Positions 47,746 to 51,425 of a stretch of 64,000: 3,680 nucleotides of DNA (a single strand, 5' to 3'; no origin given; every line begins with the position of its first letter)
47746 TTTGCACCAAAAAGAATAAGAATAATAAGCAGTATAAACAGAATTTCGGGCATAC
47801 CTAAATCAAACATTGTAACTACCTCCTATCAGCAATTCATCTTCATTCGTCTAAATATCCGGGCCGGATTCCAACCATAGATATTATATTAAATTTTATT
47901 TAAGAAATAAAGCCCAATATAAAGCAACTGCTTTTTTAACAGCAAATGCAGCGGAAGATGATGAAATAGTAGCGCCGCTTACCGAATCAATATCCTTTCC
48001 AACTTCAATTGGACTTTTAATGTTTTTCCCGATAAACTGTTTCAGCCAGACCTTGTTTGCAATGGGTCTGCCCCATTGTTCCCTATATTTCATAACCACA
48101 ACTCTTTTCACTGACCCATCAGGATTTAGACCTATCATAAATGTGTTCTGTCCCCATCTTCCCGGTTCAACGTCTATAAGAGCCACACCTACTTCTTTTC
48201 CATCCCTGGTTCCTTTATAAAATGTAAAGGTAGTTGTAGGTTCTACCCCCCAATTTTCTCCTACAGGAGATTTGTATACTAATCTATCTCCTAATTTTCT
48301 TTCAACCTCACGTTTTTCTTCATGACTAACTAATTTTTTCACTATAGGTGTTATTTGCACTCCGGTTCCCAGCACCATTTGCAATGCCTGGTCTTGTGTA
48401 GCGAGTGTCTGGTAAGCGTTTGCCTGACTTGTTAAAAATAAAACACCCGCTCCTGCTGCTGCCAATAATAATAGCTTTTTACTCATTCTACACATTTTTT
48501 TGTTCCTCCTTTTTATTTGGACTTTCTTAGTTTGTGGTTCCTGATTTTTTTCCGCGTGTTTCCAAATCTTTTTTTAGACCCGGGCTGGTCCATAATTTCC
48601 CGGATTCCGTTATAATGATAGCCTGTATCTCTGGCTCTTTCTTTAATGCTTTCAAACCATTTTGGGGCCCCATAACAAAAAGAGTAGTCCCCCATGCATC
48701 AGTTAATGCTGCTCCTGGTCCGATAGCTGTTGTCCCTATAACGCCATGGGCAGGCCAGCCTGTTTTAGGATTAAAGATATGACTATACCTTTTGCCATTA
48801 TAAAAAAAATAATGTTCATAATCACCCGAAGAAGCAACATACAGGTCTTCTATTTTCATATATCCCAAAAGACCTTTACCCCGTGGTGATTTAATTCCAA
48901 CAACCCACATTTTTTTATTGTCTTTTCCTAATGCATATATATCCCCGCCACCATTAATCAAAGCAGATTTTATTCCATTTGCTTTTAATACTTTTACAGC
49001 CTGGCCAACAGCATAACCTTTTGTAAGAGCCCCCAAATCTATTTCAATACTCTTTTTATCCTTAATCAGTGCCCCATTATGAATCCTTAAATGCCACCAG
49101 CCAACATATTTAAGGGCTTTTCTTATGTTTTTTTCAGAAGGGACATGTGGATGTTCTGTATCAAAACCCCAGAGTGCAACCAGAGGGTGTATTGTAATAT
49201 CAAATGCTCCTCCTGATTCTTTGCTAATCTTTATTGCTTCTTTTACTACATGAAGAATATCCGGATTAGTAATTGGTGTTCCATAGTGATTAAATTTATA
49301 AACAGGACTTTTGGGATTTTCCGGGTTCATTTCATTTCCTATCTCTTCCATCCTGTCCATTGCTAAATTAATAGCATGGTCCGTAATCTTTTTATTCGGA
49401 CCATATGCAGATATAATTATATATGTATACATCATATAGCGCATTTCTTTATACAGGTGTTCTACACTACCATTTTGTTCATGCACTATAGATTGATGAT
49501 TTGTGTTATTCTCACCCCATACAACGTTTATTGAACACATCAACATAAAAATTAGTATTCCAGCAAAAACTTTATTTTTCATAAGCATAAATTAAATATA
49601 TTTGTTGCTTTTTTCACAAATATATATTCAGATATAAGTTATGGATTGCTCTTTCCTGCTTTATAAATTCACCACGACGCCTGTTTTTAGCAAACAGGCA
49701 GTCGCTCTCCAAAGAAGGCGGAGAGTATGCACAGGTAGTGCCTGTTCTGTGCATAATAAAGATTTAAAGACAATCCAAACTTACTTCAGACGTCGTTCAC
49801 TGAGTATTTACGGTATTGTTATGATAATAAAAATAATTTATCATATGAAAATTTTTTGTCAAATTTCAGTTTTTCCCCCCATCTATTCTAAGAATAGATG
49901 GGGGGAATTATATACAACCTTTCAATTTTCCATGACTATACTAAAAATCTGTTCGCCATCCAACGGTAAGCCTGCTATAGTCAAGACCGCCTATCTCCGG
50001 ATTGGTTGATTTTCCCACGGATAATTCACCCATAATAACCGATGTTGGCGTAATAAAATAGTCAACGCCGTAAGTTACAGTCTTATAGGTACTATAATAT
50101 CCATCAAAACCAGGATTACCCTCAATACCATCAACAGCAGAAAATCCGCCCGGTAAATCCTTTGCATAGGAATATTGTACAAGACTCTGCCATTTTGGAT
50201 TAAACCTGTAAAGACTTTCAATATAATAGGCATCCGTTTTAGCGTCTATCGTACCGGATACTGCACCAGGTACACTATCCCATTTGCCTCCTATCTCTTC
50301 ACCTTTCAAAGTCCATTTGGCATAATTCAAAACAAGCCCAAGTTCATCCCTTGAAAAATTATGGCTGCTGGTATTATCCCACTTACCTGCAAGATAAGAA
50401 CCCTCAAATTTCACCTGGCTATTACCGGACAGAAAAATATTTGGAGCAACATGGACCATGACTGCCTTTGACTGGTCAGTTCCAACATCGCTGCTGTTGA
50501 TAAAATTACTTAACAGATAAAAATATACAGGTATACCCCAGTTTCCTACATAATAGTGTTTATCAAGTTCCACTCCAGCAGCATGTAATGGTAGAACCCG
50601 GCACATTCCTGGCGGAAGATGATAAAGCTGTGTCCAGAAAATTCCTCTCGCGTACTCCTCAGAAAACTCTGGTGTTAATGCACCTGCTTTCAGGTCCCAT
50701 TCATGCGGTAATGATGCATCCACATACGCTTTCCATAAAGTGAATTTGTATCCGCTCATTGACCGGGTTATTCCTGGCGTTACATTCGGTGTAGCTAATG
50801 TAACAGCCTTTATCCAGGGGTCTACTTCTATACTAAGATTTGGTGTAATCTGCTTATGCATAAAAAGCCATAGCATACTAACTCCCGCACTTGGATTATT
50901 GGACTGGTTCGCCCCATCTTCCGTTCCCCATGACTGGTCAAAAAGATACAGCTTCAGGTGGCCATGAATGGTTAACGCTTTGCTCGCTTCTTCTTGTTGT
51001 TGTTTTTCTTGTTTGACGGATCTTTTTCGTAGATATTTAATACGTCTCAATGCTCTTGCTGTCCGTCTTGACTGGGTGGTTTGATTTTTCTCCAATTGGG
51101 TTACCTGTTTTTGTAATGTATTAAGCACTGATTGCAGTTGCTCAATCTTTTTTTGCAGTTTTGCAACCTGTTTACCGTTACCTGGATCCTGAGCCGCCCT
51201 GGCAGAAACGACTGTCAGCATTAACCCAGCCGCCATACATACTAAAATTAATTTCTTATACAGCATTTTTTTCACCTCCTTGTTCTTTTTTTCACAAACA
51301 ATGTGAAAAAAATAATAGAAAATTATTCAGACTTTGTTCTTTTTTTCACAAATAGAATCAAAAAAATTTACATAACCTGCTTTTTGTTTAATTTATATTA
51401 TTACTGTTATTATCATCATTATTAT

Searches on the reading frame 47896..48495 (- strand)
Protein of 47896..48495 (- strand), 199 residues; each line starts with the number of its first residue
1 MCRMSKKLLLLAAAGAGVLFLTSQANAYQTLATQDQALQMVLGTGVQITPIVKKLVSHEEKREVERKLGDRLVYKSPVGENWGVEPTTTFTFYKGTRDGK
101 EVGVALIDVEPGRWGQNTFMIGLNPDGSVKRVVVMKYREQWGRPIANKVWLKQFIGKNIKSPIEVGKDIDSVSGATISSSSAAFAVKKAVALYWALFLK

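Call 23: search_protein_families(library=pfam, proteins=[window:47896-48495:-], max_evalue=0.01)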
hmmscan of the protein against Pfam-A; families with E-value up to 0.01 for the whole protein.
window:47896-48495:- (199 aa): 1 family
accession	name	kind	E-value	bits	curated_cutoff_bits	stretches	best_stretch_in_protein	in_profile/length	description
PF04205.19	FMN_bind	-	1.7e-09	38.7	22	1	112-190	1-76/77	FMN-binding domain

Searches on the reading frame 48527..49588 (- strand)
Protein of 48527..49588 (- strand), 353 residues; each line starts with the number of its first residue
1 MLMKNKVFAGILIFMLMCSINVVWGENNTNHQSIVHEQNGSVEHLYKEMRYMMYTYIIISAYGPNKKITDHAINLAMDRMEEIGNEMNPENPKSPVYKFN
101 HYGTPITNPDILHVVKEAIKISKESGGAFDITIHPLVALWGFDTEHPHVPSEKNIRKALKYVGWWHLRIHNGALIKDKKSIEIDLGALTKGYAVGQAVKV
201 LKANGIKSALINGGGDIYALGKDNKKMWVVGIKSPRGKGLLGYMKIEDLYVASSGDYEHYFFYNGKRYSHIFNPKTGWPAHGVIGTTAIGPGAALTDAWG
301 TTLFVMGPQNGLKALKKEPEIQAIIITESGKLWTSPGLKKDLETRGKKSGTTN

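Call 23: search_protein_families(library=pfam, proteins=[window:48527-49588:-], max_evalue=0.01)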
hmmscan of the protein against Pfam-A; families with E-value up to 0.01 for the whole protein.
window:48527-49588:- (353 aa): 1 family
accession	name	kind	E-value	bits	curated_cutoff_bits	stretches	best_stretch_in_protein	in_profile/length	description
PF02424.20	ApbE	-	4e-78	263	25.6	1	53-325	1-266/266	ApbE family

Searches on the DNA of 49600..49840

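Call 32: search_rna_families(source=window, start=49600, end=49840, threshold=evalue, max_evalue=10)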
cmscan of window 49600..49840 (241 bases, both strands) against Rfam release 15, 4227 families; matches with E-value up to 10: 1.
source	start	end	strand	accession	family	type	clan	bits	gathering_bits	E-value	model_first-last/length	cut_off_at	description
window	49682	49781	-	RF02331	TtnuHACA24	Gene; snRNA; snoRNA; HACA-box;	-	14.7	100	3.5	1-127/127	no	Tetrahymena snoRNA TtnuHACA24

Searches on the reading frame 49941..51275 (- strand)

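Call 23: search_protein_families(library=pfam, proteins=[window:49941-51275:-], max_evalue=0.01)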
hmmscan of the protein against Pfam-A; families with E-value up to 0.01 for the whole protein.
window:49941-51275:- (444 aa): 2 families
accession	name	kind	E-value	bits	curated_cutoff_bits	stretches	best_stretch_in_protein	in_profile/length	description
PF13094.11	CENP-Q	-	0.0001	22.9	28.5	1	33-101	41-110/162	CENP-Q, a CENPA-CAD centromere complex subunit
PF07396.17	Porin_O_P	-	0.0024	17.6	20.9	0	180-312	68-196/370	Phosphate-selective porin O and P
